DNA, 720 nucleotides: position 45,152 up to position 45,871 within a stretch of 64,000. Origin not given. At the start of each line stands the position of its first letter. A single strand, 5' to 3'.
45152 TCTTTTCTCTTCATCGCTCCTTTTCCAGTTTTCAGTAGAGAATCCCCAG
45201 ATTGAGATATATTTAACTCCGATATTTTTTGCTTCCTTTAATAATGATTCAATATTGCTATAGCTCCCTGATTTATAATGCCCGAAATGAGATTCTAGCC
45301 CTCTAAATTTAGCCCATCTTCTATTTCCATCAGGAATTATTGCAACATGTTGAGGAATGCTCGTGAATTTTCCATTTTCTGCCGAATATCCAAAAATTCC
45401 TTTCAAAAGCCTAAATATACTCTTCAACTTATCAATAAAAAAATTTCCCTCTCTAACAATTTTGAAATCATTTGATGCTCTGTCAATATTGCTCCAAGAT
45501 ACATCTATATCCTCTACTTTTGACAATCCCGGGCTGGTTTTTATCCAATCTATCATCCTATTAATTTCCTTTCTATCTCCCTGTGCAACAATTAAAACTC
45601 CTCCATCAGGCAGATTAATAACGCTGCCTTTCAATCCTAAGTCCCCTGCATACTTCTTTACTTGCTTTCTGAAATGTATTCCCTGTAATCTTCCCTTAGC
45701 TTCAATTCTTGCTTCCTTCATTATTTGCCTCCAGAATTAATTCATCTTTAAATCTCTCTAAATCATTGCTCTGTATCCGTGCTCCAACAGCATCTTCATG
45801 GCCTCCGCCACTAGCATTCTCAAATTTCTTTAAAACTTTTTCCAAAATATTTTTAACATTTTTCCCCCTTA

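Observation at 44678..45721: Acylphosphatase fused to a cis-prenyltransferase (UppS-like)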

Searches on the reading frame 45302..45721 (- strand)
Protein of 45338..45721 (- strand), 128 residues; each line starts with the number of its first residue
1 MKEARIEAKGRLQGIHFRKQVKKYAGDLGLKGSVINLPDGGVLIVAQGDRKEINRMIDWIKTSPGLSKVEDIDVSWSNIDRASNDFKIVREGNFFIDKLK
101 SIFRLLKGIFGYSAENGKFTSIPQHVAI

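Call 16: find_related_loci(query=A2, collection=genome_contigs, flank=6000)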
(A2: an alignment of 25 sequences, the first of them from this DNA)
Query A2 (140 aa) in genome_contigs; peptide patterns used: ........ (x = any residue, [..] = any of these).
600 stretches matched a pattern (row limit reached: there are more); 481 encode a relative of the query (tblastn E <= 1e-3); the best 80 are kept; 80 distinct loci.
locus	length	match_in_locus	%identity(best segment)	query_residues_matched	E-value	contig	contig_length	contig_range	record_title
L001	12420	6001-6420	69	1-140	2e-62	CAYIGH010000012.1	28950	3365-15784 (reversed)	MAG TPA_asm: Candidatus Woesearchaeota archaeon isolate ERP119705_co24_289 genome assembly, contig: NODE_1573_length_289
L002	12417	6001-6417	67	1-140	3e-59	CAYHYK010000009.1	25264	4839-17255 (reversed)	MAG TPA_asm: Candidatus Woesearchaeota archaeon isolate ERP119705_co17_376 genome assembly, contig: NODE_2224_length_252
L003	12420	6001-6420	64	1-140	1e-56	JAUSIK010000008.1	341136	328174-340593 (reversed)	MAG: Nanoarchaeota archaeon isolate E14_metabat.bin.238 E14_k141_1202555, whole genome shotgun sequence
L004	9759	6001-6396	43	1-138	1e-33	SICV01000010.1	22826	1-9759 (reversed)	MAG: Candidatus Pacearchaeota archaeon isolate Baikal-deep-G141 BACOMB-DPANN-C21, whole genome shotgun sequence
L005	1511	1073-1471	45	1-138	2e-32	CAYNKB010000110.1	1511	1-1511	MAG TPA_asm: Candidatus Woesearchaeota archaeon isolate SRP050083_co1_132 genome assembly, contig: NODE_71090_length_151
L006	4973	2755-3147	45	3-139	4e-31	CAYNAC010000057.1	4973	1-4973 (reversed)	MAG TPA_asm: Candidatus Woesearchaeota archaeon isolate binchicken_co105_174 genome assembly, contig: NODE_22990_length_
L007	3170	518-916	38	2-138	2e-31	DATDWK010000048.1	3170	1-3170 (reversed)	MAG TPA_asm: Candidatus Dojkabacteria bacterium isolate SMAG_U8108 k141_369907, whole genome shotgun sequence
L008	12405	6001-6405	39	1-140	5e-31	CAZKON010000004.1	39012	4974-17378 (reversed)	MAG TPA_asm: Candidatus Woesearchaeota archaeon isolate SRP269290_co3_1061 genome assembly, contig: NODE_852_length_3901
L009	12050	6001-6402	41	1-140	4e-30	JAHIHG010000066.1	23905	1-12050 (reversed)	MAG: Nanoarchaeota archaeon isolate KR11_N3.mb.40 KR11_N3.mb.40_k141_154493, whole genome shotgun sequence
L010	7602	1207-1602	40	2-138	3e-28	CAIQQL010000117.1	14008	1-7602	uncultured archaeon isolate AlinenSediments_bin-4957 genome assembly, contig: bin-4957:117/154, whole genome shotgun seq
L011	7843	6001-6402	41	1-138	8e-28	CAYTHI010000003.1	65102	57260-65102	MAG TPA_asm: Candidatus Woesearchaeota archaeon isolate SRP269290_co7_531 genome assembly, contig: NODE_77_length_65102_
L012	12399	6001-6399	38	2-138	7e-27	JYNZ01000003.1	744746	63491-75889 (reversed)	MAG: candidate division WS6 bacterium OLB20 TR69_WS6001CONTIG000003, whole genome shotgun sequence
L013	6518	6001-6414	39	10-140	1e-25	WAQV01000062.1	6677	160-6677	MAG: Candidatus Pacearchaeota archaeon isolate S146_159_esom k151_605668, whole genome shotgun sequence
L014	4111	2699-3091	37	3-138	4e-25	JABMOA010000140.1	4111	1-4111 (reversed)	MAG: Candidatus Woesearchaeota archaeon isolate bin.502 k141_7111328, whole genome shotgun sequence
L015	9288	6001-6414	38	1-140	5e-25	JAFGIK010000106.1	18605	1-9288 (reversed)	MAG: Candidatus Dojkabacteria bacterium isolate Zod_Metabat.200 k87_14436329, whole genome shotgun sequence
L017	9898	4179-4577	37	1-138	3e-22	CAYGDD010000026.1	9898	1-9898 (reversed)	MAG TPA_asm: uncultured Candidatus Saccharibacteria bacterium isolate ERP113451_co3_86 genome assembly, contig: NODE_580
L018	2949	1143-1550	35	1-140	5e-21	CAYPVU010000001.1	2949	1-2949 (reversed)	MAG TPA_asm: uncultured Candidatus Saccharibacteria bacterium isolate binchicken_co23_219 genome assembly, contig: k141_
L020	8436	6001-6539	42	5-140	1e-19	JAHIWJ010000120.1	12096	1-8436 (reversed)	MAG: Nanoarchaeota archaeon isolate MM_PW_MetaG.mb.4 MM_PW_MetaG.mb.4_k141_452681, whole genome shotgun sequence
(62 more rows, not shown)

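Call 28: search_protein_representatives(alignment_id=A2)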
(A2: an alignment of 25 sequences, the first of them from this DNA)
Query: 25 sequences, 135 profile positions. Proteins with E-value up to 0.001 (for the whole library): 19859; up to 1e-10: 4071; up to 1e-30: 31. The best 150 are listed.
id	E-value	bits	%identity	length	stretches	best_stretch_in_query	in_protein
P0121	2.3e-53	196.2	-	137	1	2-135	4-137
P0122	1.4e-52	193.6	-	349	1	2-135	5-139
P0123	8.5e-50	184.6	-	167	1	2-135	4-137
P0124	1.2e-48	180.9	-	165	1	1-135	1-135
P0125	3.5e-48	179.4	-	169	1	1-135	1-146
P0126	8.3e-43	162.0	-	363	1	1-135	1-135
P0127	1.5e-41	157.9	-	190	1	1-133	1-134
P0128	2.2e-41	157.4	-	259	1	2-135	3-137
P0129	4.7e-41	156.3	-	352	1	3-135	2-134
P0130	4.2e-38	146.8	-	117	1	2-114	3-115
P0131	5.1e-37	143.3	-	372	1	2-134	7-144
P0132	1.7e-36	141.6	-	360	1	1-134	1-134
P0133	6.2e-36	139.7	-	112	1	2-110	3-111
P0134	2.5e-35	137.8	-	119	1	2-112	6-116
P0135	3.5e-35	137.3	-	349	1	2-135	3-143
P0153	1.3e-30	122.5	-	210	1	3-135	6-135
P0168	2.1e-26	108.9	-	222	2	2-112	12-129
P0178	1.0e-24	103.5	-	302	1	5-110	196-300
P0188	1.4e-22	96.6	-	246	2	3-87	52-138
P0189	1.6e-22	96.3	-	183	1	3-132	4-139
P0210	2.4e-20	89.3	-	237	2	2-89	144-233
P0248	1.9e-18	83.1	-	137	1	2-112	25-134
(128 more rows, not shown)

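Call 34: find_homologous_proteins(query=A4, max_evalue=1e-8)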
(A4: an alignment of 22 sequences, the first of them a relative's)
Query A4 (22 sequences) (112 aa, profile of the alignment): 7397 proteins with E <= 1e-8 among 8000 candidates; the best 120 are listed.
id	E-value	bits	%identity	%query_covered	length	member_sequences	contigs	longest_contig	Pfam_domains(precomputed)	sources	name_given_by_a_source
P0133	2.9e-38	148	100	100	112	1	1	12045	PF00708.25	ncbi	-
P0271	1.2e-36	143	42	93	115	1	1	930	PF00708.25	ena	-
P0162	1.3e-36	143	36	96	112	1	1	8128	PF00708.25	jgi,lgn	-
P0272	2.3e-36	142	45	97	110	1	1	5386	PF00708.25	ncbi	-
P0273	6.7e-36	141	41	99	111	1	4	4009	PF00708.25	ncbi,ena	-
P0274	1.0e-35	140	46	96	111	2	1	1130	PF00708.25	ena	-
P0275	2.6e-35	139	47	99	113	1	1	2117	PF00708.25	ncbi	-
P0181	9.0e-35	137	34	95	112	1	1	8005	PF00708.25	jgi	jgi:acylphosphatase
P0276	1.1e-34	137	47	85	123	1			PF00708.25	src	-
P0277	1.7e-34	136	39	90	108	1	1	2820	PF00708.25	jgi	jgi:acylphosphatase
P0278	4.1e-34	135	36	95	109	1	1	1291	PF00708.25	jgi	jgi:acylphosphatase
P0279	4.7e-34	135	41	95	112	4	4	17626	PF00708.25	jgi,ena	-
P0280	1.2e-33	133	53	95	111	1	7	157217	PF00708.25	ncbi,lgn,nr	ncbi:acylphosphatase [Candidatus Pacearchaeota archaeon]|nr:acylphosphatase [Candidatus Pacearchaeot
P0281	1.7e-33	133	48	96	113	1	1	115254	PF00708.25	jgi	jgi:acylphosphatase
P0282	4.3e-33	132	39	96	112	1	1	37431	PF00708.25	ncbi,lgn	-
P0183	1.0e-32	130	35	88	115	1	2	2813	PF00708.25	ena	-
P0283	1.7e-32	130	39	96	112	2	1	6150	PF00708.25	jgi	-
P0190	1.9e-32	130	29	100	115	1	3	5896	PF00708.25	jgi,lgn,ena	-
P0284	2.7e-32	129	50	96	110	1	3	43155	PF00708.25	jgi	jgi:acylphosphatase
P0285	6.2e-32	128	43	95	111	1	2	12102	PF00708.25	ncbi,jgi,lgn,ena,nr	ncbi:MAG: acylphosphatase [Nanoarchaeota archaeon]|nr:acylphosphatase [Nanoarchaeota archaeon] MBU09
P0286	2.0e-31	126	35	88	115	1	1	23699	PF00708.25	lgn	-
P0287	2.2e-31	126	32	91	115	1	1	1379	PF00708.25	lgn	-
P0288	3.2e-31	126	35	88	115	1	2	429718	PF00708.25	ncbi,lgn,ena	-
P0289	9.8e-31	124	45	93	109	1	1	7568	PF00708.25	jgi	-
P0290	1.1e-30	124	58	64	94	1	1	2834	PF00708.25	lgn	-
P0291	2.0e-30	123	34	88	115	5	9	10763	PF00708.25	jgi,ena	-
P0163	2.4e-30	123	43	96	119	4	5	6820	PF00708.25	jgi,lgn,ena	-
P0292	2.8e-30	123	34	88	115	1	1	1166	PF00708.25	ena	-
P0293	4.5e-30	122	36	88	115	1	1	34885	PF00708.25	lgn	-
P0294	7.8e-30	121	50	94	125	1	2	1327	PF00708.25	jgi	jgi:acylphosphatase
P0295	1.7e-29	120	33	88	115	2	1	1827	PF00708.25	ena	-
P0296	1.8e-29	120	35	88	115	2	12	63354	PF00708.25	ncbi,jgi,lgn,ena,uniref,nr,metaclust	ncbi:acylphosphatase [candidate division WWE3 bacterium CG_4_9_14_0_2_um_filter_35_11]|uniref:acylph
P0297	1.8e-29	120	35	88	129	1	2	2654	PF00708.25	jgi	-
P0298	3.3e-29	119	39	88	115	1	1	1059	PF00708.25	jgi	-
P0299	7.2e-28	115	51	62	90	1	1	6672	PF00708.25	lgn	-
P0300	1.2e-27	114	35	100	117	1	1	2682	PF00708.25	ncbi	-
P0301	2.7e-27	113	33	88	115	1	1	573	PF00708.25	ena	-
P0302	3.5e-26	109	48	73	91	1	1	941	PF00708.25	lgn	-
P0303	4.9e-26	109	40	79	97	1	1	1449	PF00708.25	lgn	-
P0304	5.6e-26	109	39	79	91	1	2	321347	PF00708.25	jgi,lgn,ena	-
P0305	6.1e-26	109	43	78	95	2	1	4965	PF00708.25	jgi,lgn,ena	-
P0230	7.7e-26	108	44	78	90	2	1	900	PF00708.25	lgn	-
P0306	2.3e-25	107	40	79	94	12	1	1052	PF00708.25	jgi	-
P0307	4.5e-25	106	44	78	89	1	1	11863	PF00708.25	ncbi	-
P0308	6.5e-25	105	39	79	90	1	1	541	PF00708.25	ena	-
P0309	7.1e-25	105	40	79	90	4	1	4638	PF00708.25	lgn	-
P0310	9.8e-25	105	40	74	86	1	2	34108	PF00708.25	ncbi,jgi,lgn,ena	-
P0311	1.2e-24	104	46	63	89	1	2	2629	PF00708.25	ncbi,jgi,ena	-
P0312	1.3e-24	104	37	79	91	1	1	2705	PF00708.25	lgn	-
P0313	1.9e-24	104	42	62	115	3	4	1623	PF00708.25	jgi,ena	jgi:acylphosphatase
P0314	2.0e-24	104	46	62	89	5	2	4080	PF00708.25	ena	-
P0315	3.2e-24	103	41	79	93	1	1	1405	PF00708.25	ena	-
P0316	3.5e-24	103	40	63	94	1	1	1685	PF00708.25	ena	-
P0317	3.7e-24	103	34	79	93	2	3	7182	PF00708.25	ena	-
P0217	3.9e-24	103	39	100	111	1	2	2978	PF00708.25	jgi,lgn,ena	-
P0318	3.9e-24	103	43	63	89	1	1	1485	PF00708.25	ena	-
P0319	4.0e-24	103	44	63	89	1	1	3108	PF00708.25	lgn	-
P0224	4.2e-24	103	42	76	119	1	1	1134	PF00708.25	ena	-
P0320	4.5e-24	103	49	63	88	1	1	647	PF00708.25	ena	-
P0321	4.7e-24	102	44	63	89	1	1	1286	PF00708.25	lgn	-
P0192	5.6e-24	102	36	79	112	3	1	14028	PF00708.25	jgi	-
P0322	6.5e-24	102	44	59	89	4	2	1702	PF00708.25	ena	-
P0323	7.1e-24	102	36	79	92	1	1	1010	PF00708.25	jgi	jgi:acylphosphatase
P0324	7.6e-24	102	49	63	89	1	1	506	PF00708.25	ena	-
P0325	8.0e-24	102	48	58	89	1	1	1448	PF00708.25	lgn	-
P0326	8.1e-24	102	40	79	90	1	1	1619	PF00708.25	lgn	-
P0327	8.3e-24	102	36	79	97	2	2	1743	PF00708.25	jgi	jgi:acylphosphatase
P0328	8.6e-24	102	37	78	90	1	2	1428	PF00708.25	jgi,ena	-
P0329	9.0e-24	102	43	72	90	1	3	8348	PF00708.25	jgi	jgi:acylphosphatase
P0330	9.5e-24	102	48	62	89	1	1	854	PF00708.25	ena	-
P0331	9.7e-24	101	43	78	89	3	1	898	PF00708.25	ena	-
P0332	9.9e-24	101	35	79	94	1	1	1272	PF00708.25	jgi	jgi:acylphosphatase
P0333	1.4e-23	101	39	66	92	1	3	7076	PF00708.25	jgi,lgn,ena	-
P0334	1.5e-23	101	43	79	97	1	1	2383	PF00708.25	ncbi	-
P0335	1.5e-23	101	36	79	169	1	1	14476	PF00708.25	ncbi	-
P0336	1.5e-23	101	46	63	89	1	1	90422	PF00708.25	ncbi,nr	ncbi:acylphosphatase [Candidatus Woesearchaeota archaeon]|nr:acylphosphatase [Candidatus Woesearchae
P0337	1.5e-23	101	50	59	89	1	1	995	PF00708.25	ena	-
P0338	1.6e-23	101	36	72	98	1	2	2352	PF00708.25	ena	-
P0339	1.9e-23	101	41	78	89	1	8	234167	PF00708.25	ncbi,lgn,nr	ncbi:acylphosphatase [Candidatus Woesearchaeota archaeon]|nr:acylphosphatase [Candidatus Woesearchae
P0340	1.9e-23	101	46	63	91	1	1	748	PF00708.25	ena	-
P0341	1.9e-23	101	40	72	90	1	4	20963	PF00708.25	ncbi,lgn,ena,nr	ncbi:MAG: acylphosphatase [Candidatus Lokiarchaeota archaeon]|nr:acylphosphatase [Candidatus Lokiarc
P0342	1.9e-23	101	38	76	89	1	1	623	PF00708.25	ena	-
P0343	2.0e-23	100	38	79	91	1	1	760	PF00708.25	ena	-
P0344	2.0e-23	100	41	68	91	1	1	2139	PF00708.25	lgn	-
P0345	2.1e-23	100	40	79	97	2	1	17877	PF00708.25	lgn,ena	-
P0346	2.1e-23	100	32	78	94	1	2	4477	PF00708.25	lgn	-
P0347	2.1e-23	100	44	79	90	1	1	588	PF00708.25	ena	-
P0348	2.2e-23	100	38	78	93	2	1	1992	PF00708.25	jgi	jgi:acylphosphatase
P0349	2.2e-23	100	44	73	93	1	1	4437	PF00708.25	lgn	-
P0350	2.4e-23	100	48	62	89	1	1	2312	PF00708.25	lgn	-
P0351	2.6e-23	100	38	77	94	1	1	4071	PF00708.25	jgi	jgi:acylphosphatase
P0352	2.6e-23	100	33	74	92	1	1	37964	PF00708.25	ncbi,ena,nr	ncbi:TPA: acylphosphatase [Candidatus Geothermarchaeota archaeon]|nr:acylphosphatase [Candidatus Geo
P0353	2.6e-23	100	36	74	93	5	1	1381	PF00708.25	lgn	-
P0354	2.7e-23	100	42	69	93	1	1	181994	PF00708.25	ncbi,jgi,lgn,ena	-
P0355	2.7e-23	100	42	62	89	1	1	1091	PF00708.25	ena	-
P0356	2.8e-23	100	36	78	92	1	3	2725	PF00708.25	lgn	-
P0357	2.9e-23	100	38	78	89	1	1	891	PF00708.25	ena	-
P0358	3.0e-23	100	44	77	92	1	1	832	PF00708.25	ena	-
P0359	3.1e-23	100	46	63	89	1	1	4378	PF00708.25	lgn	-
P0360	3.3e-23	100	46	63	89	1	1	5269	PF00708.25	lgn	-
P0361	3.3e-23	100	38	79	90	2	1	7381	PF00708.25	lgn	-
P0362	3.3e-23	100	34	79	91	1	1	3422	PF00708.25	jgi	jgi:acylphosphatase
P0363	3.5e-23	100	39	76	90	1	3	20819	PF00708.25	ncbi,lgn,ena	-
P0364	3.7e-23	100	49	63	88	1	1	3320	PF00708.25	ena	-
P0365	3.7e-23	100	33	74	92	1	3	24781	PF00708.25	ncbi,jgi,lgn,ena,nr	ncbi:MAG TPA: acylphosphatase [Thermoprotei archaeon]|nr:acylphosphatase [Thermoprotei archaeon]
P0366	3.7e-23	100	46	62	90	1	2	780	PF00708.25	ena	-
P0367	3.7e-23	100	36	79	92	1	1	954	PF00708.25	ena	-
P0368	3.9e-23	100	33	79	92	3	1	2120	PF00708.25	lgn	-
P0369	4.0e-23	99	33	79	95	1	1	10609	PF00708.25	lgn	-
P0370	4.2e-23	99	35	81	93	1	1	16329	PF00708.25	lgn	-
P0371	4.4e-23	99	38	79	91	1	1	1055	PF00708.25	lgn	-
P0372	4.4e-23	99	46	62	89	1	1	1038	PF00708.25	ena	-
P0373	4.7e-23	99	40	64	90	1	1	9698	PF00708.25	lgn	-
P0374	4.7e-23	99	37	63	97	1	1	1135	PF00708.25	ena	-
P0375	4.8e-23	99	38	69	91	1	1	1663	PF00708.25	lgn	-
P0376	4.9e-23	99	39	69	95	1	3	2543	PF00708.25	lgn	-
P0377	5.0e-23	99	39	78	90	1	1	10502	PF00708.25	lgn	-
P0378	5.1e-23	99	32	75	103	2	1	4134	PF00708.25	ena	-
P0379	5.2e-23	99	41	63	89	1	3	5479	PF00708.25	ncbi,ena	-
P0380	5.3e-23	99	45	62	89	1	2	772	PF00708.25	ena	-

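Call 36: find_encoding_contigs(protein=P0280, flank=4000, max_places=1)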
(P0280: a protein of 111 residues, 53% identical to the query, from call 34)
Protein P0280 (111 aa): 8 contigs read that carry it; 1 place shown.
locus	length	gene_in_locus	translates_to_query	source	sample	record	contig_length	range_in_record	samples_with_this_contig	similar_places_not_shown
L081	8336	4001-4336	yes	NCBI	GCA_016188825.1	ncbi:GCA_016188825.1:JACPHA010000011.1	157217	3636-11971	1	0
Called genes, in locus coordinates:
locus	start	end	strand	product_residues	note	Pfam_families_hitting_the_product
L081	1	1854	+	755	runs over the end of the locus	PF09826:Beta_propel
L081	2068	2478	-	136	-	-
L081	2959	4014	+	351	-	PF01368:DHH (weak), PF02272:DHHA1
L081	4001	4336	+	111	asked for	PF00708:Acylphosphatase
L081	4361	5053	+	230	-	PF01255:Prenyltransf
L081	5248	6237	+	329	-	PF01916:DS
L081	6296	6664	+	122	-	PF02675:AdoMet_dc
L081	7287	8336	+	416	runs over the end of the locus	PF13173:AAA_14, PF13635:DUF4143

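Call 37: find_encoding_contigs(protein=P0281, flank=4000, max_places=1)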
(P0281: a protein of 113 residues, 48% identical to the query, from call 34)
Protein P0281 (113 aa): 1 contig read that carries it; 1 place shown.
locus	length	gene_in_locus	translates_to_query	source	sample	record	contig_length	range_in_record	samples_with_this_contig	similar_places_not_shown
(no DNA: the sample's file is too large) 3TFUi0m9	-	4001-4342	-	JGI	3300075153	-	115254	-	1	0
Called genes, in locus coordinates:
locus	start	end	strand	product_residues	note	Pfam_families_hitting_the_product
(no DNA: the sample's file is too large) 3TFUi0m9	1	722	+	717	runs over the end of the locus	PF09826:Beta_propel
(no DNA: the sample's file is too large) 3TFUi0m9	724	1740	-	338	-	-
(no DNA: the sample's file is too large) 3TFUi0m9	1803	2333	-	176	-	PF03703:bPH_2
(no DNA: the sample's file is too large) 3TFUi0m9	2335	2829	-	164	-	PF03703:bPH_2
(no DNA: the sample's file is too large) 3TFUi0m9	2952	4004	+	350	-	PF01368:DHH, PF02272:DHHA1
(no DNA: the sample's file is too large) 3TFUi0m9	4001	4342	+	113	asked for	PF00708:Acylphosphatase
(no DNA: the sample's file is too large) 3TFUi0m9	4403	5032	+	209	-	-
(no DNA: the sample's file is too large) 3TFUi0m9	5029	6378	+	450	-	?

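Call 38: find_encoding_contigs(protein=P0288, flank=4000, max_places=1)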
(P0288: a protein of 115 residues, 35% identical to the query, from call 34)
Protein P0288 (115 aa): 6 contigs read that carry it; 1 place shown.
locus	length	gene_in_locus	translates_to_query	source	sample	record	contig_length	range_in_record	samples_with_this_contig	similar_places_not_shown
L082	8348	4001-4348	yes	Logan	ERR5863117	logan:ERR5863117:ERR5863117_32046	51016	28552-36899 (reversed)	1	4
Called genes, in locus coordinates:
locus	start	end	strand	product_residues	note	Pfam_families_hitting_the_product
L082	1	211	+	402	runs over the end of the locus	PF00232:Glyco_hydro_1, PF00150:Cellulase (weak), PF00232:Glyco_hydro_1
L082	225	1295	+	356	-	-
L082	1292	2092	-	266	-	PF00480:ROK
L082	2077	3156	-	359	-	PF00162:PGK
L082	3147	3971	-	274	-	PF09863:DUF2090, PF01791:DeoC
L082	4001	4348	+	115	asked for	PF00708:Acylphosphatase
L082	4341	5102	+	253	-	PF01255:Prenyltransf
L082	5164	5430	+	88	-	PF04014:MazE_antitoxin, PF15937:PrlF_antitoxin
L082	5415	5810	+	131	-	PF01850:PIN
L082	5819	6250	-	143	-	PF01850:PIN (weak)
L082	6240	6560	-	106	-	-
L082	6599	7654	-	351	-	PF07996:T4SS (faint), PF02646:RmuC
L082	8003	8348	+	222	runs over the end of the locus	PF09335:VTT_dom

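Call 79: predict_structure(alignment_id=A5)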
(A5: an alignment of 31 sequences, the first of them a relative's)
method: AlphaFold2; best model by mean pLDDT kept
length: 111 residues; sequences in the alignment: 31
mean_pLDDT: 84.4   pTM: 0.74
mean pLDDT of the five models: 84.4, 82.6, 81.7, 81.5, 79.9
residues with pLDDT >= 90: 67; 70-90: 23; 50-70: 17; < 50: 4
segments of 3 or more residues with pLDDT < 50: none
pLDDT, mean of each block of 10 residues (from residue 1): 87 91 95 95 93 94 86 90 85 59 56 49
secondary structure, 60 per line:
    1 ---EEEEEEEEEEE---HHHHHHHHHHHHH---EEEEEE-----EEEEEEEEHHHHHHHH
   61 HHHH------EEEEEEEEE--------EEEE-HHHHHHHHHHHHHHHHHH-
elements in order: E4-14 H18-30 E34-39 E45-52 H53-64 E71-79 E88-91 H93-110
